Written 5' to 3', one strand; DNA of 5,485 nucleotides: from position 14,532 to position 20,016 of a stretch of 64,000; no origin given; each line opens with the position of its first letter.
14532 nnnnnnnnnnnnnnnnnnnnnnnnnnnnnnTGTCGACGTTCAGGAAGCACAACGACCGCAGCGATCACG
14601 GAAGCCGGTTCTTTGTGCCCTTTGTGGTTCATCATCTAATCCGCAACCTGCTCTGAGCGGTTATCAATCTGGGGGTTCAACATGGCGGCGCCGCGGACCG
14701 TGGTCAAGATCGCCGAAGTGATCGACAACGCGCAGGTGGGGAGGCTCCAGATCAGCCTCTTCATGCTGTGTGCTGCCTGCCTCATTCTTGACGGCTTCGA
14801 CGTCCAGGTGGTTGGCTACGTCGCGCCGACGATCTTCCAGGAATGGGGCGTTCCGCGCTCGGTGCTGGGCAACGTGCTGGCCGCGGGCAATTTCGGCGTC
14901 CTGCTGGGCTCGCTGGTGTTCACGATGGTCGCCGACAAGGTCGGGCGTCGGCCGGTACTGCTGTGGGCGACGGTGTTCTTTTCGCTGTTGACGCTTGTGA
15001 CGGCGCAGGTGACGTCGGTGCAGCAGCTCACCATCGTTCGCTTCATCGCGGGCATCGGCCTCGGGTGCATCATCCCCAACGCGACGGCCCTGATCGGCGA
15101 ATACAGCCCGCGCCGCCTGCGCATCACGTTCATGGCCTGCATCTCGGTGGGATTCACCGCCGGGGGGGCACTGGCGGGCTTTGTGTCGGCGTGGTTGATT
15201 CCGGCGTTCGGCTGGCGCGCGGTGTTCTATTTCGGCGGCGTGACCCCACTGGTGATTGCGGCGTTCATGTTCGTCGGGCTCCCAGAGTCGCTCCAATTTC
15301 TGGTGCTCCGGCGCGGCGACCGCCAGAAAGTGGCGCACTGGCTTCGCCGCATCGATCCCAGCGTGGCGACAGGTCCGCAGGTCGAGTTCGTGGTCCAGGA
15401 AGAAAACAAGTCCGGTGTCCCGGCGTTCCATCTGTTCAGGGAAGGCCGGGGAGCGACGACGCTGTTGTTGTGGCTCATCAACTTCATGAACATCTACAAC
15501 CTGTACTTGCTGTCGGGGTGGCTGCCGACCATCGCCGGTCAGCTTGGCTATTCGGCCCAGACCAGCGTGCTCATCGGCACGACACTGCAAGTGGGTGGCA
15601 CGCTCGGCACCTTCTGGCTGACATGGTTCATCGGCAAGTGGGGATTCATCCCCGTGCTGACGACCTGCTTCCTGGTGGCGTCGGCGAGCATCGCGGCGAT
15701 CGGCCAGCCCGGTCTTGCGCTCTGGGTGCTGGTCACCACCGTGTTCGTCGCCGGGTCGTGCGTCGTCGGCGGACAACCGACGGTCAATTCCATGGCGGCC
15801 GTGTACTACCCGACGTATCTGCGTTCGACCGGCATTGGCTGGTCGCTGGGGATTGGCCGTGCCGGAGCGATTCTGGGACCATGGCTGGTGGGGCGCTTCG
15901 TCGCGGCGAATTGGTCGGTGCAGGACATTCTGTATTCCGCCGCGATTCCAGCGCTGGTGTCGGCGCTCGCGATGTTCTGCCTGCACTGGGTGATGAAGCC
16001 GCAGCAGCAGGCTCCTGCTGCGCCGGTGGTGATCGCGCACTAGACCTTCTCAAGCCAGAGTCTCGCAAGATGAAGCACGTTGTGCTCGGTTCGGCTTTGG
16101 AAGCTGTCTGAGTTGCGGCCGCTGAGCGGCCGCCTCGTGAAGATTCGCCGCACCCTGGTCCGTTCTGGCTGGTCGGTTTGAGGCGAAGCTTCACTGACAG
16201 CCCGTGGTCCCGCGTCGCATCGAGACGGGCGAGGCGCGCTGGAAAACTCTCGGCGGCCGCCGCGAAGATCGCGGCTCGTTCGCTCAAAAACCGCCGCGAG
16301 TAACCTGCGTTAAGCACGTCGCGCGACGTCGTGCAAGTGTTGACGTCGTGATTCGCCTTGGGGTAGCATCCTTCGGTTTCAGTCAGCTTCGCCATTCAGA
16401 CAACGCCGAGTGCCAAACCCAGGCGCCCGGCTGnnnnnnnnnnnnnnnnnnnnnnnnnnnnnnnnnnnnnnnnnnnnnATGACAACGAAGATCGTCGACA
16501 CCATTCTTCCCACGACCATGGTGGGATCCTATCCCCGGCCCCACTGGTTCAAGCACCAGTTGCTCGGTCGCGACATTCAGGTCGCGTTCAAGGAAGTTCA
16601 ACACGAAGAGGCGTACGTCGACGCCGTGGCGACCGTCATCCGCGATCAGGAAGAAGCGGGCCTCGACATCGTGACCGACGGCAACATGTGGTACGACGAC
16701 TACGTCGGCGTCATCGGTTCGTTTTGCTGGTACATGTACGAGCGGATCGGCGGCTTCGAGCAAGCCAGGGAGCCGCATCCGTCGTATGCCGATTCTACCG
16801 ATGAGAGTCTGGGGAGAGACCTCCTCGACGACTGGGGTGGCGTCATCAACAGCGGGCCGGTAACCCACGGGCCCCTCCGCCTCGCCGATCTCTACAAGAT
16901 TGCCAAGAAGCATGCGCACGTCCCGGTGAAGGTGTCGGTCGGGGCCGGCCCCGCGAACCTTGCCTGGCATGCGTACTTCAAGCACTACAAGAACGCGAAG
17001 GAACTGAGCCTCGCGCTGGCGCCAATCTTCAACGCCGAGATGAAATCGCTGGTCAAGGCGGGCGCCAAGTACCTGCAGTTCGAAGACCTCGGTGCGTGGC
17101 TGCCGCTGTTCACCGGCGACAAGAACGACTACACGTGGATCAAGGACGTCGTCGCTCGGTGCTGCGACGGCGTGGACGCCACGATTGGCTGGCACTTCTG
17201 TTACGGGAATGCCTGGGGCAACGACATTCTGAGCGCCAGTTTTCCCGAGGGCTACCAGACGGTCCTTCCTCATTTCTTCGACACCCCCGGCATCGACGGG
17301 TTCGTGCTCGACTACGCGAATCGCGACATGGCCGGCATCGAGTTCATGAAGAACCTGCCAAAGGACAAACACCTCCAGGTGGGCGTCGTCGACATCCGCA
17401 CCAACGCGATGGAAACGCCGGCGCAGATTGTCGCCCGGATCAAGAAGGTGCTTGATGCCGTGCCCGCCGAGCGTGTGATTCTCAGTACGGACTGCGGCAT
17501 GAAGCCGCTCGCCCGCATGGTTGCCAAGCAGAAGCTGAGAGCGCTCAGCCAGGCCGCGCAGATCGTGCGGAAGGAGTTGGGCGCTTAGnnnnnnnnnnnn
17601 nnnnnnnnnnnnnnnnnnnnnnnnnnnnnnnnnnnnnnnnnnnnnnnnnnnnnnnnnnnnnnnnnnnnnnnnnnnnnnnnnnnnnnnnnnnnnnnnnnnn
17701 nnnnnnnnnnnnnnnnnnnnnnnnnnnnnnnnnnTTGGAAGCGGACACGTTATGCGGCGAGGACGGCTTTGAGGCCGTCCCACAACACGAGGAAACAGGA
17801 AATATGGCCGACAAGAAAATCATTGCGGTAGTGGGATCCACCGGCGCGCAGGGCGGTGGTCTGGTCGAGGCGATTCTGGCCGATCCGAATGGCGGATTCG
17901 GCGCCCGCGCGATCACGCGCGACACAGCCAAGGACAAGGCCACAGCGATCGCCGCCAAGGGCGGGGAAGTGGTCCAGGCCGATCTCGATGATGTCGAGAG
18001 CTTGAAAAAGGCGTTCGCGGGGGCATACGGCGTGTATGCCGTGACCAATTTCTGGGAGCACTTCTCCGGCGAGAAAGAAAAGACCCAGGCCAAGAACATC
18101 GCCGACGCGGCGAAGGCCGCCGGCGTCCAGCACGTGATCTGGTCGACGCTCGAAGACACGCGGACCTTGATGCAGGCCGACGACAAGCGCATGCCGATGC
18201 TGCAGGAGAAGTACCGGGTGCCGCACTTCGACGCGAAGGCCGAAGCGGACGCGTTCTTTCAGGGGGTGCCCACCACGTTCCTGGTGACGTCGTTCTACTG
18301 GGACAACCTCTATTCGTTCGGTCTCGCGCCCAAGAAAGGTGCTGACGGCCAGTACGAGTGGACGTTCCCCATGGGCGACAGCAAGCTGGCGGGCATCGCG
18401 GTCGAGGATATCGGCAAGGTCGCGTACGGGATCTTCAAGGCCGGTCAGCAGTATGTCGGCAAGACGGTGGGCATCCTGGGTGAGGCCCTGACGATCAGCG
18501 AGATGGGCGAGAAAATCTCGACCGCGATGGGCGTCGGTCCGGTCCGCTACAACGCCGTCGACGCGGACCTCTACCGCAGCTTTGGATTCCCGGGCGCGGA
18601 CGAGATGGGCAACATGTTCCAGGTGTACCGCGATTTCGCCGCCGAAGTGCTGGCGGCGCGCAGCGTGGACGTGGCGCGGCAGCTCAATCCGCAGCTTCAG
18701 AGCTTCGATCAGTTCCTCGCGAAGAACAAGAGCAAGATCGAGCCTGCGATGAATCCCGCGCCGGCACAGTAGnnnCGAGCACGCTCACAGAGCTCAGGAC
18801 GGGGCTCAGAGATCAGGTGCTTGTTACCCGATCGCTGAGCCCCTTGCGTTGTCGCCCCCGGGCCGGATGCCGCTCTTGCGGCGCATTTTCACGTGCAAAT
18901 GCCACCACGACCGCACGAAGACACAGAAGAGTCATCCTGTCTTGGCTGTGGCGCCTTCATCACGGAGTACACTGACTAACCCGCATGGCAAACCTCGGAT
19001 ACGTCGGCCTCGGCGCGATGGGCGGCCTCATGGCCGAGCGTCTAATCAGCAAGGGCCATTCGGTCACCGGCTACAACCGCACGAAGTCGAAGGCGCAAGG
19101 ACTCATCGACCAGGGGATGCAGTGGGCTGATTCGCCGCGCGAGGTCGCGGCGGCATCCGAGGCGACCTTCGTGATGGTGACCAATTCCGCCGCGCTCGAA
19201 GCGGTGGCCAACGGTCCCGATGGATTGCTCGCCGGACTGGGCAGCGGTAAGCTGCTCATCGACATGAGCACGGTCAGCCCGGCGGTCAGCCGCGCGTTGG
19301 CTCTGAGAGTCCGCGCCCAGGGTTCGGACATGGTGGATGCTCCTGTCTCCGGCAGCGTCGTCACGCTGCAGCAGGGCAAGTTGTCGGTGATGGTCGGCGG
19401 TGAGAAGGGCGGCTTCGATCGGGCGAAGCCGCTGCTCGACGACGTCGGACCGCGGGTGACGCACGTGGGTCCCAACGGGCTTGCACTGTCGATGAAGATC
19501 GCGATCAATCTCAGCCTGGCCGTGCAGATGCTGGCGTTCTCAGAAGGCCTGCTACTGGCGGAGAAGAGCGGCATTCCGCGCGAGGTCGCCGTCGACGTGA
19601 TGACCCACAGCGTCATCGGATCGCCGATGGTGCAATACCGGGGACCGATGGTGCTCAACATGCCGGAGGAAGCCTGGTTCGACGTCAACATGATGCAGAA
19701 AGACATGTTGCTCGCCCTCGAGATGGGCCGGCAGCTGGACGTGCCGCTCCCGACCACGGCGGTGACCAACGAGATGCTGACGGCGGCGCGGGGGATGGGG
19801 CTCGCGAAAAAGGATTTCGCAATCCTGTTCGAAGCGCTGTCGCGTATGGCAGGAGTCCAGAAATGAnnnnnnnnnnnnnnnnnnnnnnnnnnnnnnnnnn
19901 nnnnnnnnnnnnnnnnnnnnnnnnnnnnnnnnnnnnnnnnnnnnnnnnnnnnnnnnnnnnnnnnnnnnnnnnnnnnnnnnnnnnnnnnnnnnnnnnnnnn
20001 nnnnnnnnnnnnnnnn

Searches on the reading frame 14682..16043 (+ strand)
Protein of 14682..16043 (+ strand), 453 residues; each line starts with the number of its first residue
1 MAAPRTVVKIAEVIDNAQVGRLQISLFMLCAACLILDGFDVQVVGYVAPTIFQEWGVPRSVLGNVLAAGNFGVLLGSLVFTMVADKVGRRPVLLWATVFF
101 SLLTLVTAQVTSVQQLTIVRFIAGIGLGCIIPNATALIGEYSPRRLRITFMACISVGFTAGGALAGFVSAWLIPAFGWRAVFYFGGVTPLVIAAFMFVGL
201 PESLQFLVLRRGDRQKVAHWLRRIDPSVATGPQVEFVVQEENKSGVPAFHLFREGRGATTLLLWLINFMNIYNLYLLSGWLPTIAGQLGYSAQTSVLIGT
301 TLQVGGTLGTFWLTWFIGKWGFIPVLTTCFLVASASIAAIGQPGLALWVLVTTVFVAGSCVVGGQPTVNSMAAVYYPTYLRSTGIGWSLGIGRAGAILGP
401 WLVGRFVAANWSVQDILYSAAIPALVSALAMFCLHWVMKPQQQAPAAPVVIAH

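Call 7: search_protein_families(library=pfam, proteins=[window:14682-16043:+])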
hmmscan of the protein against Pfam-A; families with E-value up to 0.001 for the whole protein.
window:14682-16043:+ (453 aa): 3 families
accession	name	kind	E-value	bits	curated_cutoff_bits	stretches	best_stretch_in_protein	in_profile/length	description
PF07690.21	MFS_1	-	1.4e-43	149.6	33.4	2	32-202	3-176/347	Major Facilitator Superfamily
PF00083.30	Sugar_tr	-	6.5e-22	78.5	22.3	1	59-375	45-374/452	Sugar (and other) transporter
PF05977.19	MFS_3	-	0.0001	21.4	27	1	65-179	50-175/524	Transmembrane secretion effector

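Call 8: search_protein_families(library=ncbifam, proteins=[window:14682-16043:+], max_evalue=0.01)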
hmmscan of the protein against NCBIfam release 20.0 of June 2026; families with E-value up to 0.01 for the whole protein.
window:14682-16043:+ (453 aa): 41 families (the best 25 are shown)
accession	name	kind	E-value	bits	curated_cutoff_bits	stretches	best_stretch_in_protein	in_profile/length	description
TIGR00895.1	2A0115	subfamily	8.9e-105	350.9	418.55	1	10-405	2-396/398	aromatic acid/H+ symport family MFS transporter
NF053517.1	HbztTptrPcaK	equivalog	8.2e-95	318.3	770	1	10-433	4-427/437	4-hydroxybenzoate transporter PcaK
NF008586.0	PRK11551.1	equivalog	1.1e-72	245.3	410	2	27-216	17-206/406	3-(3-hydroxy-phenyl)propionate transporter MhpT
TIGR00898.1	2A0119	subfamily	1.5e-29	103.2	550.75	1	46-431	109-493/506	cation transport protein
NF003024.0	PRK03893.1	subfamily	4e-22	78.7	604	1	20-208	16-202/497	sialate:H+ symport family MFS transporter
TIGR00893.1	2A0114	subfamily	3.3e-21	75.7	395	1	44-433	13-397/399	D-galactonate transporter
NF008963.0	PRK12307.1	equivalog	2.5e-19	69.7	637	1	31-209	24-201/426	MFS transporter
TIGR00879.1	SP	subfamily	4.2e-19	68.5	237.8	1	24-346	55-400/510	sugar porter family MFS transporter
TIGR00891.1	2A0112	subfamily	8.3e-19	67.9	552.9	1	21-401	8-382/405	sialate:H+ symport family MFS transporter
TIGR00880.1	2_A_01_02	superfamily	1.6e-18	67.1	131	1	71-202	9-140/141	multidrug resistance protein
NF008314.0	PRK11102.1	equivalog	3.7e-16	59.4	303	1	46-205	31-190/396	Bcr/CflA family multidrug efflux MFS transporter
TIGR00710.1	efflux_Bcr_CflA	subfamily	6.9e-16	58.6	200.9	1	48-204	28-184/385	Bcr/CflA family efflux MFS transporter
TIGR01299.1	synapt_SV2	subfamily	1.1e-15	56.7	637.3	1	13-179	155-321/742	synaptic vesicle protein SV2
NF008654.0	PRK11652.1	equivalog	5.7e-12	45.2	479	1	49-205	33-189/397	multidrug efflux MFS transporter EmrD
TIGR00881.1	2A0104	subfamily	5.3e-11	42.2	407.75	1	47-316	17-275/379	phosphoglycerate transporter protein PgtP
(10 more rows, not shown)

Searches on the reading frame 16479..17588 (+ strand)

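Call 7: search_protein_families(library=pfam, proteins=[window:16479-17588:+])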
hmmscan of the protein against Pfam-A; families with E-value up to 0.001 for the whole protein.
window:16479-17588:+ (369 aa): 1 family
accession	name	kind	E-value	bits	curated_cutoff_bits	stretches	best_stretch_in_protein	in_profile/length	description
PF01717.24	Meth_synt_2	-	4e-24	85.9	21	1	10-361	1-323/324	Cobalamin-independent synthase, Catalytic domain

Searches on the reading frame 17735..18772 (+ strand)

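Call 7: search_protein_families(library=pfam, proteins=[window:17735-18772:+])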
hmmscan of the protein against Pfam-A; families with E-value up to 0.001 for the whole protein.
window:17735-18772:+ (345 aa): 2 families
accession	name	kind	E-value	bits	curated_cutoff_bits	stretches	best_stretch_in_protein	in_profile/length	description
PF05368.20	NmrA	-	2.3e-51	175.6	27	1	27-328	2-298/298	NmrA-like family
PF13460.12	NAD_binding_10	-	7.6e-17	62.2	27.2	1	34-174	1-130/184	NAD(P)H-binding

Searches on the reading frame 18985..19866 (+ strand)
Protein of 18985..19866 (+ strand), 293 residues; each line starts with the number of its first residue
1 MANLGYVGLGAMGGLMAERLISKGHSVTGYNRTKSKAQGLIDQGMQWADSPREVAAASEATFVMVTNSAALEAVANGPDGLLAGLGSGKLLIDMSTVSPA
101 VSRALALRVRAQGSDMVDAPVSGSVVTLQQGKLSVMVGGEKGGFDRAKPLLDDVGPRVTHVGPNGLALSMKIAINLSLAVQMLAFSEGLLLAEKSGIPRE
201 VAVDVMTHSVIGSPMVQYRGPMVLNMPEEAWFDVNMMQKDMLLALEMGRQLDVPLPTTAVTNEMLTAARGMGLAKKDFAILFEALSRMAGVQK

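Call 7: search_protein_families(library=pfam, proteins=[window:18985-19866:+])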
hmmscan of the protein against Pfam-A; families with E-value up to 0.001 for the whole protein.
window:18985-19866:+ (293 aa): 5 families
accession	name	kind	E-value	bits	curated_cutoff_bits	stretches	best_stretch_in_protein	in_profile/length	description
PF03446.21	NAD_binding_2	-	9e-47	159.5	21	1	4-162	2-161/161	NAD binding domain of 6-phosphogluconate dehydrogenase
PF14833.11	NAD_binding_11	-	8.4e-23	81.4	30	1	169-282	5-119/122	NAD-binding of NADP-dependent 3-hydroxyisobutyrate dehydrogenase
PF03807.23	F420_oxidored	-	4.7e-07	30.7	21.6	1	4-94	2-91/94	NADP oxidoreductase coenzyme F420-dependent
PF02558.23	ApbA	-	0.00043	20.4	22.2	1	7-51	4-47/150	Ketopantoate reductase PanE/ApbA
PF02826.25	2-Hacid_dh_C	-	0.0009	19.1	25.1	0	3-69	38-103/178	D-isomer specific 2-hydroxyacid dehydrogenase, NAD binding domain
